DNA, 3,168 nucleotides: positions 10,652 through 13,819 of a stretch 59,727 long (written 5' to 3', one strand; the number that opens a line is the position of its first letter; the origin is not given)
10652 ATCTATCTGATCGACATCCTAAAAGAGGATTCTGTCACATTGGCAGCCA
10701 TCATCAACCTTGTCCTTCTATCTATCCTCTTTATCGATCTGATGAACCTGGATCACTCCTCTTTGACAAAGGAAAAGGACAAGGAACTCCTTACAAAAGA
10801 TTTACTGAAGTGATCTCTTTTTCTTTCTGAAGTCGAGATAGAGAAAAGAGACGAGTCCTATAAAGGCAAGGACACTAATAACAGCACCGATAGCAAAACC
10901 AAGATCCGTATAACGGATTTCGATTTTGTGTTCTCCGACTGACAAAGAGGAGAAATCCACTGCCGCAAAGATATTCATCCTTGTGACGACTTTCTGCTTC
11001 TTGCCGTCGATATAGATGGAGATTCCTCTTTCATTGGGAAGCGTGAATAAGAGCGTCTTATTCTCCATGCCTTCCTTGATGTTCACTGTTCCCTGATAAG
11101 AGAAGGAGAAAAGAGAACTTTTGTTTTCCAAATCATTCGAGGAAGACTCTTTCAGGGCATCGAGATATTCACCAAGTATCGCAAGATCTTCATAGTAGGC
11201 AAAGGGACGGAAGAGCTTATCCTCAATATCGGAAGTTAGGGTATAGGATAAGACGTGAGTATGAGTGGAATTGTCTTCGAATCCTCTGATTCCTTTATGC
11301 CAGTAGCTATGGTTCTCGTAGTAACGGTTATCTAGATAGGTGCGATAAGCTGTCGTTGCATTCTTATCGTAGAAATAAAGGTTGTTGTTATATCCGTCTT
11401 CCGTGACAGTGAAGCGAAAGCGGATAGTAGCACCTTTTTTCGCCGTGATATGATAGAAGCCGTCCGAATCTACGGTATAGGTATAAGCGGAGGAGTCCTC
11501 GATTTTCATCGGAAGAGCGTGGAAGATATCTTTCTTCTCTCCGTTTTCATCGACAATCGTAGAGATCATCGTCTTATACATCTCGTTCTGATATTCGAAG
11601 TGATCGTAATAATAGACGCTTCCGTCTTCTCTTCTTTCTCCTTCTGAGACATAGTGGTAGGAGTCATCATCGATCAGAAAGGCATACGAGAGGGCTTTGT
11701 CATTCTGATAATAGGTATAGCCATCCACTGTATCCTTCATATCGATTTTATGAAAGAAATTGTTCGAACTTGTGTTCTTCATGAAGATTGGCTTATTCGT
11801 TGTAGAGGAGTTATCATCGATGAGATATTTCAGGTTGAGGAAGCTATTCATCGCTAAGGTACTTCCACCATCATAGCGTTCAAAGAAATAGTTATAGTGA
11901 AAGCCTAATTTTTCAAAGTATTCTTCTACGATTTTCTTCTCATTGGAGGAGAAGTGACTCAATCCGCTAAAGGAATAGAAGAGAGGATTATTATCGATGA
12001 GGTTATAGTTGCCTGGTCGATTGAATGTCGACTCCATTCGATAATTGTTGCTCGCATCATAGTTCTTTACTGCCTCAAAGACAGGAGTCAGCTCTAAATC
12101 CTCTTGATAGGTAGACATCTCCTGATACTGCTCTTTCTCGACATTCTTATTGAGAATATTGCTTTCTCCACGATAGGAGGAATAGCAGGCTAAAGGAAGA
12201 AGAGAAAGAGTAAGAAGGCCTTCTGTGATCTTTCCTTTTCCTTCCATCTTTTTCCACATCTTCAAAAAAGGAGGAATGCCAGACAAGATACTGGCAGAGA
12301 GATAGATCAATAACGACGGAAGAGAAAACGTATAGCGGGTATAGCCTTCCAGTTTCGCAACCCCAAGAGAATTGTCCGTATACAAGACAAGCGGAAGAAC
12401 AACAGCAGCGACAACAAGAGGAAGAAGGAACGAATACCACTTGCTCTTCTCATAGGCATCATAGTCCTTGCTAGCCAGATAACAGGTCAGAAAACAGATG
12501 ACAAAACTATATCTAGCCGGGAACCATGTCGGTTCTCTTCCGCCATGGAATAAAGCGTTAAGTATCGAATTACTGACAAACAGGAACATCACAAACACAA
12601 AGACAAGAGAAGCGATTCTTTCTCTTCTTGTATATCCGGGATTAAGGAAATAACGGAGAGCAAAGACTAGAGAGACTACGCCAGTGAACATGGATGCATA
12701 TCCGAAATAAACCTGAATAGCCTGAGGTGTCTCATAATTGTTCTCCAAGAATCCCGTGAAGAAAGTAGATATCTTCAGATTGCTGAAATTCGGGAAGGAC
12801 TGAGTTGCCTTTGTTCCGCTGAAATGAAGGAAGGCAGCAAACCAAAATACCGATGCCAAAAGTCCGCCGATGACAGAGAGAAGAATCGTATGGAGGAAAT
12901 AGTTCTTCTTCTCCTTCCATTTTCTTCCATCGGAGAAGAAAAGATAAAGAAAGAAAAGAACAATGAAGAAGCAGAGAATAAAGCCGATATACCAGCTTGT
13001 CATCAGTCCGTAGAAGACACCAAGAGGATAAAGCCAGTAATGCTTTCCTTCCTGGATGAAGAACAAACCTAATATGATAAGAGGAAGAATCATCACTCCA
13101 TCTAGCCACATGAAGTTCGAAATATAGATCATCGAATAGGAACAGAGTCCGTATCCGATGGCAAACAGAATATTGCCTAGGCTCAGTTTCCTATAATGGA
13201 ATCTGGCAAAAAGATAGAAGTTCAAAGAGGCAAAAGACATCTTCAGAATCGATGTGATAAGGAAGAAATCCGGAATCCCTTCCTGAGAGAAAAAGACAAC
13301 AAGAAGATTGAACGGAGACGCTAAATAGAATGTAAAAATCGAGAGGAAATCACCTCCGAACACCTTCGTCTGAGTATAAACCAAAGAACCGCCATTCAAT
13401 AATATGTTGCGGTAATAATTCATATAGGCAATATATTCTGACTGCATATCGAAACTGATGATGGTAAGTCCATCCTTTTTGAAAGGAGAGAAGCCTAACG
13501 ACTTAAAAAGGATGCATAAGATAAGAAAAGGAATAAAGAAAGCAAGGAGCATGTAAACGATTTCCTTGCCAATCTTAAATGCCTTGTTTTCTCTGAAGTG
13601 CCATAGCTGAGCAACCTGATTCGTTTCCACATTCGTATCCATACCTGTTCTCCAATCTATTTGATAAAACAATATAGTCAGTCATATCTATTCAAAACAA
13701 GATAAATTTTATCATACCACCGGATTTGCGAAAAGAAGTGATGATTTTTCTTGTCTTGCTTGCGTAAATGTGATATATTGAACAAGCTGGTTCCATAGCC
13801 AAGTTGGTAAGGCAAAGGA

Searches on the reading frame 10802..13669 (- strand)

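Call 34: search_protein_families(library=ncbifam, proteins=[window:10802-13669:-], max_evalue=0.00001)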
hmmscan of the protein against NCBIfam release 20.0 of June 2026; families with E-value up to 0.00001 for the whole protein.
window:10802-13669:- (955 aa): 2 families
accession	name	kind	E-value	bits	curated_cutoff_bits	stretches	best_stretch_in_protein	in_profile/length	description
NF047590.1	GlcsyltransPgfM2Strep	equivalog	4.8e-45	154.1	1500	1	34-944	20-878/884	glycosyltransferase PgfM2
NF047589.1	GlcsyltransPgfM1Strep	equivalog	2.5e-33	115.2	1400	2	35-486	8-474/955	glycosyltransferase PgfM1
